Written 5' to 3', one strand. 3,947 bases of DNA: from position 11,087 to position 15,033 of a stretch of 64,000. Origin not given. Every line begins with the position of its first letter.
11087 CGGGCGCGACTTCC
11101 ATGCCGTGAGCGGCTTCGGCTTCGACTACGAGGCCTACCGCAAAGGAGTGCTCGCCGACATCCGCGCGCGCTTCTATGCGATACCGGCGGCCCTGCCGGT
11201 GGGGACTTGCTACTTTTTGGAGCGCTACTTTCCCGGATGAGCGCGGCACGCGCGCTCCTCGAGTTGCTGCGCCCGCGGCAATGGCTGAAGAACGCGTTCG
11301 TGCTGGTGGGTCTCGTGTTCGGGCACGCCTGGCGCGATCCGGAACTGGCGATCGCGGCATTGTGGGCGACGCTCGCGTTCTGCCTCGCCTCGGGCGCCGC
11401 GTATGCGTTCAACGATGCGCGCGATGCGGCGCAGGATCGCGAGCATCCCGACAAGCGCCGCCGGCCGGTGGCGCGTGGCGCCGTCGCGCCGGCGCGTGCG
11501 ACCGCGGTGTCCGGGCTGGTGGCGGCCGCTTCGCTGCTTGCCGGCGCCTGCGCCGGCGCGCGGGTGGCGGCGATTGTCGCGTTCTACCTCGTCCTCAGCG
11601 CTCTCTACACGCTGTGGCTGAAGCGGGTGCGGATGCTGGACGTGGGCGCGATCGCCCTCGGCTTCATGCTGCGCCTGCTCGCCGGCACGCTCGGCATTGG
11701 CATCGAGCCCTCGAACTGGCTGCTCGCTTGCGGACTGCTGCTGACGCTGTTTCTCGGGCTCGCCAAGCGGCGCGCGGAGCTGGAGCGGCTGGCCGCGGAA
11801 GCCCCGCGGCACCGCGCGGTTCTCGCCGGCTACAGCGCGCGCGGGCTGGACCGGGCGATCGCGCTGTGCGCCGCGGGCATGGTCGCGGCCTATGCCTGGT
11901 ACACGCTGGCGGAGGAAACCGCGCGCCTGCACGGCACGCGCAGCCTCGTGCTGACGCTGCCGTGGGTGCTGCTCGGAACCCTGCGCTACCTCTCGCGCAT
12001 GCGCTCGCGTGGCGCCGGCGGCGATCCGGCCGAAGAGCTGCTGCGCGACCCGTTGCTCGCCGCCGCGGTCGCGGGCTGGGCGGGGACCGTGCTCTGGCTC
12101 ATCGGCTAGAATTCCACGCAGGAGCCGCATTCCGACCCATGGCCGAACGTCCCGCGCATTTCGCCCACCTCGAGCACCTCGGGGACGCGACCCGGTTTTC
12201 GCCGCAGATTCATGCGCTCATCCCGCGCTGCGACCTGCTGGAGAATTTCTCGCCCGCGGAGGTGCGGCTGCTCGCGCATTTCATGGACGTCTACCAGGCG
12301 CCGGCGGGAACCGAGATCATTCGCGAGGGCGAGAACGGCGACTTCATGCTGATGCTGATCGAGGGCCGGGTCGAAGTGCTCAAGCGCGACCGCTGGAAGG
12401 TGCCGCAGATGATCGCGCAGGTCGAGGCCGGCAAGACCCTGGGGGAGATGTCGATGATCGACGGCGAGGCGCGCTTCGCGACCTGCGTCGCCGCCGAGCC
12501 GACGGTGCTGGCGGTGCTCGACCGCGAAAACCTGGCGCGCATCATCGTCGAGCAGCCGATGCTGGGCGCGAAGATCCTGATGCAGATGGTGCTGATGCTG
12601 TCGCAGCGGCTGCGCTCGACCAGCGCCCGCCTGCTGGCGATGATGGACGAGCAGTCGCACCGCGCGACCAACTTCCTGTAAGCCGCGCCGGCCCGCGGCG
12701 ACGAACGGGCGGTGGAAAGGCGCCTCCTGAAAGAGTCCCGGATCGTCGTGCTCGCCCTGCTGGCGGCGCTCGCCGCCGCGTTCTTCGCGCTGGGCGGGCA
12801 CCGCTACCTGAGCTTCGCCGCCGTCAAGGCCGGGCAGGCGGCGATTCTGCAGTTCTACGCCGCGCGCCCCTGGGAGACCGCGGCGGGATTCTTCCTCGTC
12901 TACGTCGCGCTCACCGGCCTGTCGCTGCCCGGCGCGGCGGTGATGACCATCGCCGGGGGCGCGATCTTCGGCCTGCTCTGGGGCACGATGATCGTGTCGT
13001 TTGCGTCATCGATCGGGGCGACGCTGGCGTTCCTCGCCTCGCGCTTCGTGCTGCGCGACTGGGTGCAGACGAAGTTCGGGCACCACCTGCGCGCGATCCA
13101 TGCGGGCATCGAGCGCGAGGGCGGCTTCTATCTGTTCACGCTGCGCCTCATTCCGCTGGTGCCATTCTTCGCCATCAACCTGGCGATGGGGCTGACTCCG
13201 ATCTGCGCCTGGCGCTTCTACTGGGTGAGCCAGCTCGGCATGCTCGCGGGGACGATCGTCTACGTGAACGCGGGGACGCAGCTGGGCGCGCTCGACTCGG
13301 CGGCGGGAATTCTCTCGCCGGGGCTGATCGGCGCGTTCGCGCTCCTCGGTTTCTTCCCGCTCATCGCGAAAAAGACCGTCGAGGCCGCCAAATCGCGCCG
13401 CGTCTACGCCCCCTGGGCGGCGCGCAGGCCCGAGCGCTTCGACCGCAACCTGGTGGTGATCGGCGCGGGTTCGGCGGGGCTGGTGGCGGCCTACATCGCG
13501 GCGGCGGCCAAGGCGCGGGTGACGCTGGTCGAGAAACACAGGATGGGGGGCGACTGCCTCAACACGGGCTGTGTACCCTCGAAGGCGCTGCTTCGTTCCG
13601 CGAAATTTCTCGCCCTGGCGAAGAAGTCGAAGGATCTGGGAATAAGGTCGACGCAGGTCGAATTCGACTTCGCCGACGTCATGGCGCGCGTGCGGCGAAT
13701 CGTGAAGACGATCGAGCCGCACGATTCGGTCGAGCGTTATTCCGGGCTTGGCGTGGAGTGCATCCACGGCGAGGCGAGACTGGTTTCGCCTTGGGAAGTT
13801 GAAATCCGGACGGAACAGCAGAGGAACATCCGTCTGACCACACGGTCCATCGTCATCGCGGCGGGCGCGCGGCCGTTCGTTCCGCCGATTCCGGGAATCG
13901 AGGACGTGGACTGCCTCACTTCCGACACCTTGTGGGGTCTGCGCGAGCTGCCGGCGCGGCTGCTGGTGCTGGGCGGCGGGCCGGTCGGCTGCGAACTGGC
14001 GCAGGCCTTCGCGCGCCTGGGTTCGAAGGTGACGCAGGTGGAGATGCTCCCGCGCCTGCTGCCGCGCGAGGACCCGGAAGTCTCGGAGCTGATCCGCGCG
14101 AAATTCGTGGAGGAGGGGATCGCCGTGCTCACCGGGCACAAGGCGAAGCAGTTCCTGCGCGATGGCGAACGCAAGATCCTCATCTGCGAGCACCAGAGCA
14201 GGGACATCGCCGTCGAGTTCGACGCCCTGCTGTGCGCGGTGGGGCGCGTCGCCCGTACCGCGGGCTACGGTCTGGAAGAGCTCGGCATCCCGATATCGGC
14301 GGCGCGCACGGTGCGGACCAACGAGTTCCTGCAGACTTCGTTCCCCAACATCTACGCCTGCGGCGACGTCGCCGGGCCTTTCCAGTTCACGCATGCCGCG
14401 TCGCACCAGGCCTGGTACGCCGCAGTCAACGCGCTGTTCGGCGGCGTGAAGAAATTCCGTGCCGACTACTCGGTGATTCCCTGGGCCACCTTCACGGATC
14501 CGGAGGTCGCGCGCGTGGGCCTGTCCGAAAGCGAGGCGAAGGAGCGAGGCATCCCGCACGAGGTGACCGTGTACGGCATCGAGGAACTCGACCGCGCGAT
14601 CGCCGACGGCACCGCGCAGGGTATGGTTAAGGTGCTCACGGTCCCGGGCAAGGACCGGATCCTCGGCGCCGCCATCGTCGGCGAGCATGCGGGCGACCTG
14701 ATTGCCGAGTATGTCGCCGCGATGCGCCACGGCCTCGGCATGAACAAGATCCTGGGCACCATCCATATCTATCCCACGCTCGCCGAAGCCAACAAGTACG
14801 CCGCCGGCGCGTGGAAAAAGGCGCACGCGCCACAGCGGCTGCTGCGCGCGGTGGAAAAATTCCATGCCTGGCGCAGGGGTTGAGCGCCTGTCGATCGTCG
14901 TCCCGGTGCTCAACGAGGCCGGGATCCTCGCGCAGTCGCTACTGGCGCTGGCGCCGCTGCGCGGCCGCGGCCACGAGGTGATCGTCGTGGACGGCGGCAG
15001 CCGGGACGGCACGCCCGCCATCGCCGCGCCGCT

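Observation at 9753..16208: Six-gene translationally coupled operon: GT-C glycosyltransferase, UbiA phosphoribosyltransferase-like enzyme, cNMP sensor, DedA::disulfide reductase, and two 'selenodomain/arsenosugar-associated' transferases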

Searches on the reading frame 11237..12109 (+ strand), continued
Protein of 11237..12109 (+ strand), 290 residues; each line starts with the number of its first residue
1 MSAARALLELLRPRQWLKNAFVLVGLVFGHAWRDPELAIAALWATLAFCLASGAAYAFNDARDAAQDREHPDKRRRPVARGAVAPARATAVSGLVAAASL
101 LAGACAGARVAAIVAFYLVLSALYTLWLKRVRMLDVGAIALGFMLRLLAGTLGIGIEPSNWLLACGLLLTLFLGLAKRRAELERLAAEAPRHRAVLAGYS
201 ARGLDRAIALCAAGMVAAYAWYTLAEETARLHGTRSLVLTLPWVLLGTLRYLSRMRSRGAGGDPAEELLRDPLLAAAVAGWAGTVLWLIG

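Call 47: search_protein_families(library=pfam, proteins=[L043:7293-8642:+, L068:4883-5638:+, L014:8411-9103:+, L051:3922-4905:+, L037:13347-13913:-, L036:5175-5597:+, L084:3126-4040:-, L045:13903-14256:+, L048:11175-12512:-, L036:14224-16152:-], max_evalue=0.0001)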
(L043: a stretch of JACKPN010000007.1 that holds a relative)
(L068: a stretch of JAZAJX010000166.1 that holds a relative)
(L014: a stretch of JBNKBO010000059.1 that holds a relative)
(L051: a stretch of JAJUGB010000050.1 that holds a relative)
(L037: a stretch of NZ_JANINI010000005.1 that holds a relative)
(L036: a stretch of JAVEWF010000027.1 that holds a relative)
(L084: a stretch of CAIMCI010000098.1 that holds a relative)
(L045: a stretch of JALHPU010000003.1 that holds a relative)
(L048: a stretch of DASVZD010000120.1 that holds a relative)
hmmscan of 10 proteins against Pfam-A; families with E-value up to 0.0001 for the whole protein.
L043:7293-8642:+ (449 aa): 2 families
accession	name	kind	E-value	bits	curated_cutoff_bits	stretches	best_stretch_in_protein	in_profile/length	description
PF01565.28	FAD_binding_4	-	1.2e-16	61.1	26.4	1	36-142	24-131/139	FAD binding domain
PF04030.19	ALO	-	1.1e-05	25.7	23.1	1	322-442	132-257/258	D-arabinono-1,4-lactone oxidase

L068:4883-5638:+ (251 aa): 3 families
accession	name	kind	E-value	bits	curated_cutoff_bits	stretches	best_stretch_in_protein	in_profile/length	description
PF00106.31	adh_short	-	1.2e-35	123.2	26.6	1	5-198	1-191/195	short chain dehydrogenase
PF13561.12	adh_short_C2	-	1.5e-22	80.8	27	1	11-202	1-189/236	Enoyl-(Acyl carrier protein) reductase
PF08659.16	KR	-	4.6e-07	30.4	22.6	1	7-188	3-177/180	KR domain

L014:8411-9103:+ (230 aa): 1 family
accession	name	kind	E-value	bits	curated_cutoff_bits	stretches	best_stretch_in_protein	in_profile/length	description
PF12710.13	HAD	-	2.7e-37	129.5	27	1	35-216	1-188/189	haloacid dehalogenase-like hydrolase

L051:3922-4905:+ (327 aa): 1 family
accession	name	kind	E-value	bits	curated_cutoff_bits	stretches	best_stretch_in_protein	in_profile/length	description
PF03706.18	LPG_synthase_TM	-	3.2e-39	135.6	33.4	1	29-313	2-302/302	Lysylphosphatidylglycerol synthase TM region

L037:13347-13913:- (188 aa): 1 family
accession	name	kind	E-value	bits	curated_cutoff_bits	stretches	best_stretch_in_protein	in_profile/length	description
PF01923.23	Cob_adeno_trans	-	7.6e-57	192.5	24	1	8-165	1-170/171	Cobalamin adenosyltransferase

L036:5175-5597:+ (140 aa): 0 families

L084:3126-4040:- (304 aa): 4 families
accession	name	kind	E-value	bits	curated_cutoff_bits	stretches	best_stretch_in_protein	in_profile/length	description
PF00005.33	ABC_tran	-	5.5e-31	108.4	25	1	73-228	2-136/137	ABC transporter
PF13304.12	AAA_21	-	2.2e-09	38.2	27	0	199-259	236-300/304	AAA domain, putative AbiEii toxin, Type IV TA system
PF02463.25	SMC_N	-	3.4e-07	30.3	40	1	81-267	23-207/220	RecF/RecN/SMC N terminal domain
PF13175.12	AAA_15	-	9.4e-05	22.6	32.1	0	72-143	14-83/374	AAA ATPase domain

L045:13903-14256:+ (117 aa): 0 families

L048:11175-12512:- (445 aa): 4 families
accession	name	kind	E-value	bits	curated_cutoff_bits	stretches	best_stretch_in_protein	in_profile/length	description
PF02518.31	HATPase_c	-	1.7e-24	86.8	26.4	1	339-436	1-98/111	Histidine kinase-, DNA gyrase B-, and HSP90-like ATPase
PF00512.31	HisKA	-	1.8e-13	50.8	26.9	1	232-293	3-64/66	His Kinase A (phospho-acceptor) domain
PF08521.16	2CSK_N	-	7.5e-13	49.2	23.2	1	22-153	2-140/140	Two-component sensor kinase N-terminal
PF13581.12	HATPase_c_2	-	2e-05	25.1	27.4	0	349-429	41-113/127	Histidine kinase-like ATPase domain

L036:14224-16152:- (642 aa): 2 families
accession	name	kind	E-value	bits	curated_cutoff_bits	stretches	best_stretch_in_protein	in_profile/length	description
PF00582.32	Usp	-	2.2e-51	174.5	24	2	375-509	2-141/141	Universal stress protein family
PF01925.25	TauE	-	3.1e-35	122.4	32.6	1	17-284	1-233/237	Sulfite exporter TauE/SafE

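Call 54: search_solved_structures(query=window:11237-12109:+, max_evalue=0.001, show_alignments=1)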
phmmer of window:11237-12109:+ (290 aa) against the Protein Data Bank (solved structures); distinct sequences matched with E-value up to 0.001: 2.
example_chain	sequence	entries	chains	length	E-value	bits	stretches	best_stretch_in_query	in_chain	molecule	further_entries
8j8j_D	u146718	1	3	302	5.6e-26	95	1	7-285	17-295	Decaprenyl-phosphate phosphoribosyltransferase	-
8j8k_A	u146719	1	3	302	2.8e-15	59.9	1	7-285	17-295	Decaprenyl-phosphate phosphoribosyltransferase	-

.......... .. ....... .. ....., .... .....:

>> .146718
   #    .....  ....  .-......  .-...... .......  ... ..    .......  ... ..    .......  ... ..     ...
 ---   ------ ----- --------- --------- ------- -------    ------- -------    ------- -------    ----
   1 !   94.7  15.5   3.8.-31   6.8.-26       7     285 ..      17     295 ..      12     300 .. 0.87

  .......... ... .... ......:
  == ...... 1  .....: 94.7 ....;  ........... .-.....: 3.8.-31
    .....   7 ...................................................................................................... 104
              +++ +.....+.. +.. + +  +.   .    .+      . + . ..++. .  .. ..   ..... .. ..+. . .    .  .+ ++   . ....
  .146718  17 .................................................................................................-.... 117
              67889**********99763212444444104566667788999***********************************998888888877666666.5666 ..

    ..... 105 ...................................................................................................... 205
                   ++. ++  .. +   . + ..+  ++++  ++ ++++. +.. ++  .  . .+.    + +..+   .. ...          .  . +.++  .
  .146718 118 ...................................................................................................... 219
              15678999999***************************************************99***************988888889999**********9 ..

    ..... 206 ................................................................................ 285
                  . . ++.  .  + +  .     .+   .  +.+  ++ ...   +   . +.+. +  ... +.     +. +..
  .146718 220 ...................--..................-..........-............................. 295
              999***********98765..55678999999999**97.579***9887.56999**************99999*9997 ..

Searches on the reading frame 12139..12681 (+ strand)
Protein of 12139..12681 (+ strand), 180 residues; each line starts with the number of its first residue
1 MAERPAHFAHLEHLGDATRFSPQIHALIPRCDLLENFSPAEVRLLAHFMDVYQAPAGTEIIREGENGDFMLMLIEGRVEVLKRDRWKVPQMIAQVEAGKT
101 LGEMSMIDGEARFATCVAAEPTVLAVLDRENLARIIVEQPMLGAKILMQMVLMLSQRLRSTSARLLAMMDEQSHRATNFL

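Call 10: search_protein_families(library=pfam, proteins=[window:12139-12681:+])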
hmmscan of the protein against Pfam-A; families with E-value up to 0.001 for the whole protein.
window:12139-12681:+ (180 aa): 1 family
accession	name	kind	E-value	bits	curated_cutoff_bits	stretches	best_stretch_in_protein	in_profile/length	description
PF00027.35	cNMP_binding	-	4.2e-17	62.3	27.5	1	54-136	4-86/89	Cyclic nucleotide-binding domain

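Call 11: search_protein_families(library=ncbifam, proteins=[window:12139-12681:+])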
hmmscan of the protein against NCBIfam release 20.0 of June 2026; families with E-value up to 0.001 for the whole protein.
window:12139-12681:+ (180 aa): 6 families
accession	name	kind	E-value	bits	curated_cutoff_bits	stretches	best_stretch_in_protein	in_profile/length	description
TIGR03896.1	cyc_nuc_ocin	subfamily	1.4e-12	47.6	161.05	1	50-161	162-273/317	bacteriocin-type transport-associated protein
NF058543.1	ActPatMycb56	equivalog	1.1e-10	40.9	460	1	33-158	3-122/317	acetyltransferase Pat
NF008732.0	PRK11753.1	equivalog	8.6e-10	38.4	266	1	49-170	23-143/214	cAMP-activated global transcriptional regulator CRP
NF041163.2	encap_f2b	equivalog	1.5e-07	30.9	400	1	33-147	78-194/450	family 2B encapsulin nanocompartment shell protein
NF006901.0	PRK09392.1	equivalog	1.6e-05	24.4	211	1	32-164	13-144/236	transcriptional activator FtrB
NF007707.0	PRK10402.1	subfamily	0.00029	20.5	180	1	47-155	29-133/226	transcriptional regulator YeiL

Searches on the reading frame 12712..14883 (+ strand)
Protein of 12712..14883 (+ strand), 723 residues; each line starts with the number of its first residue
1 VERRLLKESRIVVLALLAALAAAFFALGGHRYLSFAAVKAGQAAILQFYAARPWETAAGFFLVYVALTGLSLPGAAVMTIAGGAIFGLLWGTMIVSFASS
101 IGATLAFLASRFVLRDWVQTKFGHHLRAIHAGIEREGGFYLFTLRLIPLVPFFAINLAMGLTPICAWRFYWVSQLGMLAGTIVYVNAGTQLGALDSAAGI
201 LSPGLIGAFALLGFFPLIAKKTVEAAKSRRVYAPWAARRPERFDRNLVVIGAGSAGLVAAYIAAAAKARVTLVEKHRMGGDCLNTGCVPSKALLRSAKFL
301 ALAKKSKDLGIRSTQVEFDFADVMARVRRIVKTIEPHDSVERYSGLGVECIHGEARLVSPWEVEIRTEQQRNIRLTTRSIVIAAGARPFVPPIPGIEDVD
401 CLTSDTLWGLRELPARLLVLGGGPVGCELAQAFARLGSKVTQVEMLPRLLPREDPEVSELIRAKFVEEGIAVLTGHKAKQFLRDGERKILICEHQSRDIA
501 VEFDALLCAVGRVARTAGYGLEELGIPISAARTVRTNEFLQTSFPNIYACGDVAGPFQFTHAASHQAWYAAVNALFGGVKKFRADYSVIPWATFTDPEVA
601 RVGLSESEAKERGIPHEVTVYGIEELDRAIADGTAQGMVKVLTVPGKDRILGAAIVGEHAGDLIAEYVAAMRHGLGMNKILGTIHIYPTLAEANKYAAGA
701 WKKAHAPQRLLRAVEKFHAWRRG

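Call 10: search_protein_families(library=pfam, proteins=[window:12712-14883:+])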
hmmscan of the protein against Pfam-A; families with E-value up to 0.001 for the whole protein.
window:12712-14883:+ (723 aa): 15 families
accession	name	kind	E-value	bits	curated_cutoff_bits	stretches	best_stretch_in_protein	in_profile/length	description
PF07992.20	Pyr_redox_2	-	7.2e-62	209.9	26.1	1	246-567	2-291/291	Pyridine nucleotide-disulphide oxidoreductase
PF02852.28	Pyr_redox_dim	-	5.5e-29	101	25.3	1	589-697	1-109/110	Pyridine nucleotide-disulphide oxidoreductase, dimerisation domain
PF00070.33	Pyr_redox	-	9.6e-24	84.2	22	1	416-487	1-72/82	Pyridine nucleotide-disulphide oxidoreductase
PF09335.16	VTT_dom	-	1.6e-21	77.5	33.9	1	76-189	4-122/123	VTT domain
PF01134.28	GIDA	-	1.8e-09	37.6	22.1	1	247-294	2-47/391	Glucose inhibited division protein A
PF13450.12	NAD_binding_8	-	2.8e-08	34.3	21.9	1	249-282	1-35/68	NAD(P)-binding Rossmann-like domain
PF01266.30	DAO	-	2.9e-08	34.1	27.9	1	247-280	2-38/353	FAD dependent oxidoreductase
PF01262.27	AlaDh_PNT_C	-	1.4e-07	31.6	23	0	414-467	28-77/214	Alanine dehydrogenase/PNT, C-terminal domain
PF13738.12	Pyr_redox_3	-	2.2e-07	30.9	30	0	365-551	116-305/305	Pyridine nucleotide-disulphide oxidoreductase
PF00890.30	FAD_binding_2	-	8.3e-07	29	20.4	1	247-276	2-31/414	FAD binding domain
PF12831.13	FAD_oxidored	-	2.6e-06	27.4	27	1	247-280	2-35/416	FAD dependent oxidoreductase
PF03486.20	HI0933_like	-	1e-05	25.6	50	1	246-280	2-36/244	HI0933-like protein Rossmann domain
PF01494.25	FAD_binding_3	-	0.00037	20.3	22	0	248-277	5-34/349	FAD binding domain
PF01946.23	Thi4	-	0.00038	20.2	26.2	1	245-296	18-71/235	Thi4 family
PF02737.24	3HCDH_N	-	0.00065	20.1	22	0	419-460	4-45/180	3-hydroxyacyl-CoA dehydrogenase, NAD binding domain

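Call 11: search_protein_families(library=ncbifam, proteins=[window:12712-14883:+])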
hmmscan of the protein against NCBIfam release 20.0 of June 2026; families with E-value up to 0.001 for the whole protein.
window:12712-14883:+ (723 aa): 74 families (the best 25 are shown)
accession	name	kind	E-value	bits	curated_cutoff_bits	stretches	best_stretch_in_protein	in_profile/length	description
NF004991.0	PRK06370.1-3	subfamily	2e-148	495.1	620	1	235-721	27-507/509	FAD-containing oxidoreductase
TIGR02053.1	MerA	equivalog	1.9e-115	386.5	454.45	1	246-703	2-455/465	mercury(II) reductase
TIGR01350.1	lipoamide_DH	equivalog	2.2e-115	386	408.8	1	246-702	3-455/461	dihydrolipoyl dehydrogenase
NF004947.0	PRK06292.2-5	equivalog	1.6e-92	310.9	592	1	246-705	5-462/474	dihydrolipoyl dehydrogenase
NF004946.0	PRK06292.2-4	subfamily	9e-89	298.4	634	1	246-697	5-466/487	dihydrolipoyl dehydrogenase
NF004943.0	PRK06292.2-1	equivalog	9.5e-89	298.2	432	1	246-698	5-452/456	dihydrolipoyl dehydrogenase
NF004992.0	PRK06370.1-4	equivalog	3.5e-88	296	629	1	247-692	7-446/459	FAD-containing oxidoreductase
NF010311.1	PRK13748.1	subfamily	3.4e-82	277.1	600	1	235-703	88-550/560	mercury(II) reductase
NF003585.0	PRK05249.1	equivalog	1.3e-81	274.6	465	1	243-698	5-454/464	Si-specific NAD(P)(+) transhydrogenase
NF004776.0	PRK06116.1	equivalog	9.7e-81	272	480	1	245-692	5-444/450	glutathione-disulfide reductase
NF005883.0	PRK07845.1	equivalog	1e-79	268.7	479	1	246-698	4-456/466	NAD(P)H-quinone dehydrogenase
TIGR01424.1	gluta_reduc_2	equivalog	1.7e-76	257.6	606.05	1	243-692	1-440/446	glutathione-disulfide reductase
NF004945.0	PRK06292.2-3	equivalog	5.8e-74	249.6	494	1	246-697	5-448/457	dihydrolipoyl dehydrogenase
NF005884.0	PRK07846.1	equivalog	1.4e-73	248.1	501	1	246-692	5-442/454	mycothione reductase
NF005572.0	PRK07251.1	equivalog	1.8e-72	244.5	537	1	246-693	5-431/438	FAD-containing oxidoreductase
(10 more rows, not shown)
